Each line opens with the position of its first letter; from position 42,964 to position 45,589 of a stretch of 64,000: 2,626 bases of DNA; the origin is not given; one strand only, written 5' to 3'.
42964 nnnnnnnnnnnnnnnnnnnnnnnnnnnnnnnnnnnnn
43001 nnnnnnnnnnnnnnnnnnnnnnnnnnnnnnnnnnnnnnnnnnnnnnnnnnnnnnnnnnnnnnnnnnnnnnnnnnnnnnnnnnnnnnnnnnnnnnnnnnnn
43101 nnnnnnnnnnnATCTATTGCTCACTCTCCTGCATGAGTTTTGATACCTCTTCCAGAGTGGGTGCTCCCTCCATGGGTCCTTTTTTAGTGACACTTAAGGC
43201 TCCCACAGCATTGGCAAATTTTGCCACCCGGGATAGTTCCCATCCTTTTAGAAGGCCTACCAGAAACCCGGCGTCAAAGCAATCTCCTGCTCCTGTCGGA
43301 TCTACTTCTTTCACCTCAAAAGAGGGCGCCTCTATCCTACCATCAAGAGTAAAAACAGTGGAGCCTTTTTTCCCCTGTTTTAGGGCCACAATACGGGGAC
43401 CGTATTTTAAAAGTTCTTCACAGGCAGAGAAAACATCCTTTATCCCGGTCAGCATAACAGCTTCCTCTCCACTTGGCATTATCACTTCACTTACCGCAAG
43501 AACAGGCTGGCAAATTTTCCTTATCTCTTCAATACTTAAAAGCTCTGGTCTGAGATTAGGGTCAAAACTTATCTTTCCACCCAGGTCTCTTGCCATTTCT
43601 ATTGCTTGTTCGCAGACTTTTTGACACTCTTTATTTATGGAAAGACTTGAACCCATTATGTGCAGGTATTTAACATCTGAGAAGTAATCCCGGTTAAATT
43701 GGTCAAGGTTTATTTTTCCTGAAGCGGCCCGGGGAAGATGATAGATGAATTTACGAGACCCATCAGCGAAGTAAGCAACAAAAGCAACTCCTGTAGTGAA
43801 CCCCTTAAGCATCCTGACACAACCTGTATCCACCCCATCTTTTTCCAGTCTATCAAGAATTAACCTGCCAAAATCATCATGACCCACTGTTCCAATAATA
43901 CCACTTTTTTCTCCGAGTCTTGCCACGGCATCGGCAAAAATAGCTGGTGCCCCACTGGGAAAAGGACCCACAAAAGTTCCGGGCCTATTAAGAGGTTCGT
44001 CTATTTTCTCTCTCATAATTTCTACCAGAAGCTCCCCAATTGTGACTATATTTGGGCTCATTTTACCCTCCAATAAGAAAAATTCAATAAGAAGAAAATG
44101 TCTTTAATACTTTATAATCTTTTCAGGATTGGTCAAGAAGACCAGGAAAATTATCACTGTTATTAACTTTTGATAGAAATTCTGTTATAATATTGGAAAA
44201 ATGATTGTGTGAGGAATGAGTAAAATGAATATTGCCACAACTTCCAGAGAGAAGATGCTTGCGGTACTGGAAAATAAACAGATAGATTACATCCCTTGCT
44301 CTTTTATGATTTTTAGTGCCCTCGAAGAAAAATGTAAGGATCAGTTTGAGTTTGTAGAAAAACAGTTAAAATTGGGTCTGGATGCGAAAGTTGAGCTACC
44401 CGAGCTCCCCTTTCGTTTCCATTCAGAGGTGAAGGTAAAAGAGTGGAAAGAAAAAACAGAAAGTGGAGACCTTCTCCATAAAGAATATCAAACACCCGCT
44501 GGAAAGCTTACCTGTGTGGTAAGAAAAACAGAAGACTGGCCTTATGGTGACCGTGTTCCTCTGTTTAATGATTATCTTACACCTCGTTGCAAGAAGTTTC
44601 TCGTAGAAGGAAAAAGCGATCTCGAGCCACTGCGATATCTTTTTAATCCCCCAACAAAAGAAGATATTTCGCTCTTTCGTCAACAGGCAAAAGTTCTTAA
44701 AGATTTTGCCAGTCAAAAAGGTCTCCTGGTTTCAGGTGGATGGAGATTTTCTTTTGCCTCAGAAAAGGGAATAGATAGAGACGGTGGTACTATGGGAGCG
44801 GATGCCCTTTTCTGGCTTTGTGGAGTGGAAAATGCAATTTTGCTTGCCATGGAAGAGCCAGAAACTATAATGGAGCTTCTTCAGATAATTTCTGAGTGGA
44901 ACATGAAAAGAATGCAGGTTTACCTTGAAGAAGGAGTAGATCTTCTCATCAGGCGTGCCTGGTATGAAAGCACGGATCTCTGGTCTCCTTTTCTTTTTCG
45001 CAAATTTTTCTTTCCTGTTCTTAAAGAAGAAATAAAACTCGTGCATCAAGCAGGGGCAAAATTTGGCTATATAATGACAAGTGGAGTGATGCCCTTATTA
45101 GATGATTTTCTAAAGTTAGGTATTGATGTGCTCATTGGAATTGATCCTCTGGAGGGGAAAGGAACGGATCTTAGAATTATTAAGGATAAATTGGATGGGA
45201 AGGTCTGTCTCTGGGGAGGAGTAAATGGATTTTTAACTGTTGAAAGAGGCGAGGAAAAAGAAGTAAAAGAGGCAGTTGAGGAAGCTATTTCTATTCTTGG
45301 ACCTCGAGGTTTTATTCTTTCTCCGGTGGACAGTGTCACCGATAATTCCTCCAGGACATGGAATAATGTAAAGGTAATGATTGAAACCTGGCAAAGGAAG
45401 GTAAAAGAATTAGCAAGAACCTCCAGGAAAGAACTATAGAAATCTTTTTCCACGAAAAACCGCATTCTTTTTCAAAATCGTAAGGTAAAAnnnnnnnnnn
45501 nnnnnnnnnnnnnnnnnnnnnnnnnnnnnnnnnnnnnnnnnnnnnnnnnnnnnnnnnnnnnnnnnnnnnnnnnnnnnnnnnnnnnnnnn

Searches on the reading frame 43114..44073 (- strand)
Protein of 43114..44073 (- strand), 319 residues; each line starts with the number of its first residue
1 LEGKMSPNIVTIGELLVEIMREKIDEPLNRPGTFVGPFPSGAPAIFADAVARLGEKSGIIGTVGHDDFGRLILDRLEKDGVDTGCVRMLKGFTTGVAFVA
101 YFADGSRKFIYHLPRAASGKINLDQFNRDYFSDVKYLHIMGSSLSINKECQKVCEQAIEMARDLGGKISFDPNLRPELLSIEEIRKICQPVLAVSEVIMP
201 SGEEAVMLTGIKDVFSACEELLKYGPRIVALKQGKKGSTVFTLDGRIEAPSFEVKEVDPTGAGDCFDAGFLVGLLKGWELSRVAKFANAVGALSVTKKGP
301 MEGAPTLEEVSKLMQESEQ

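Call 51: search_protein_families(library=pfam, alignment_id=A3, max_evalue=0.00001)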
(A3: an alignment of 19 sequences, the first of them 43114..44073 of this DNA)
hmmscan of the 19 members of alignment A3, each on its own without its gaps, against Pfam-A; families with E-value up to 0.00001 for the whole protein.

A. member 1, window:43114-44073:- (319 aa): 1 family
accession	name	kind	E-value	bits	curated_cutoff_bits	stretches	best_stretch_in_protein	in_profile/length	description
PF00294.29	PfkB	-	1.5e-50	172.7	25.8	1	8-306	3-301/302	pfkB family carbohydrate kinase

B. families by the number of members that match (of 19 scanned): 30 families (the first 25 are shown)
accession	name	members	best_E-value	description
PF00117.34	GATase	2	6.6e-52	Glutamine amidotransferase class-I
PF01702.25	TGT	1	2e-157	Queuine tRNA-ribosyltransferase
PF00437.27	T2SSE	1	5.5e-133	Type II/IV secretion system protein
PF02547.20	Queuosine_synth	1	5.2e-126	Queuosine biosynthesis protein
PF00482.28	T2SSF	1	1.3e-66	Type II secretion system (T2SS), protein F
PF00586.29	AIRS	1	1.4e-59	AIR synthase related protein, N-terminal domain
PF02769.27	AIRS_C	1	3.5e-56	AIR synthase related protein, C-terminal domain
PF00294.29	PfkB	1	1.5e-50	pfkB family carbohydrate kinase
PF00639.27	Rotamase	1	7.6e-48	PPIC-type PPIASE domain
PF00958.27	GMP_synt_C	1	1.8e-44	GMP synthase C terminal domain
PF13507.12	GATase_5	1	4.1e-43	CobB/CobQ-like glutamine amidotransferase domain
PF07690.21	MFS_1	1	2.8e-40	Major Facilitator Superfamily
PF13616.12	Rotamase_3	1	6.2e-39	PPIC-type PPIASE domain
PF13145.12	Rotamase_2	1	7.1e-39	PPIC-type PPIASE domain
PF13624.11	SurA_N_3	1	6.4e-26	SurA-like N-terminal domain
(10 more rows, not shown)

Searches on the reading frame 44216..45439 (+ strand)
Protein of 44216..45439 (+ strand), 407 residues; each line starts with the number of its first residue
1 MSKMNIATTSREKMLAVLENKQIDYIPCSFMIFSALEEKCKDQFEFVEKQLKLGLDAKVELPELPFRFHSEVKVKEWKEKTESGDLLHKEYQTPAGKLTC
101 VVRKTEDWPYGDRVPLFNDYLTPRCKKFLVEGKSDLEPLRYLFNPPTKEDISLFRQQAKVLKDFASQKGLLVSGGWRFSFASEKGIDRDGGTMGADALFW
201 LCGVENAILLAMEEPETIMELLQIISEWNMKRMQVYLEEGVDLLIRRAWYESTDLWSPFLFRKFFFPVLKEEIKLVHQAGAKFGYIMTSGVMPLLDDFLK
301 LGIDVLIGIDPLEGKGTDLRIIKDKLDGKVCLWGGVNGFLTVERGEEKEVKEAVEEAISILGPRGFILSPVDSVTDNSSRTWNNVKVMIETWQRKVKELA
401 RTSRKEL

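Call 57: search_protein_families(library=pfam, proteins=[window:44216-45439:+], max_evalue=0.0001)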
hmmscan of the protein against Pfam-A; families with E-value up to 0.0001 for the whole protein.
window:44216-45439:+ (407 aa): 1 family
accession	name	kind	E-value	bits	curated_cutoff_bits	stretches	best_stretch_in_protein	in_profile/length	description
PF01208.23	URO-D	-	7e-15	55.3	23.9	1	203-378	161-331/346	Uroporphyrinogen decarboxylase (URO-D)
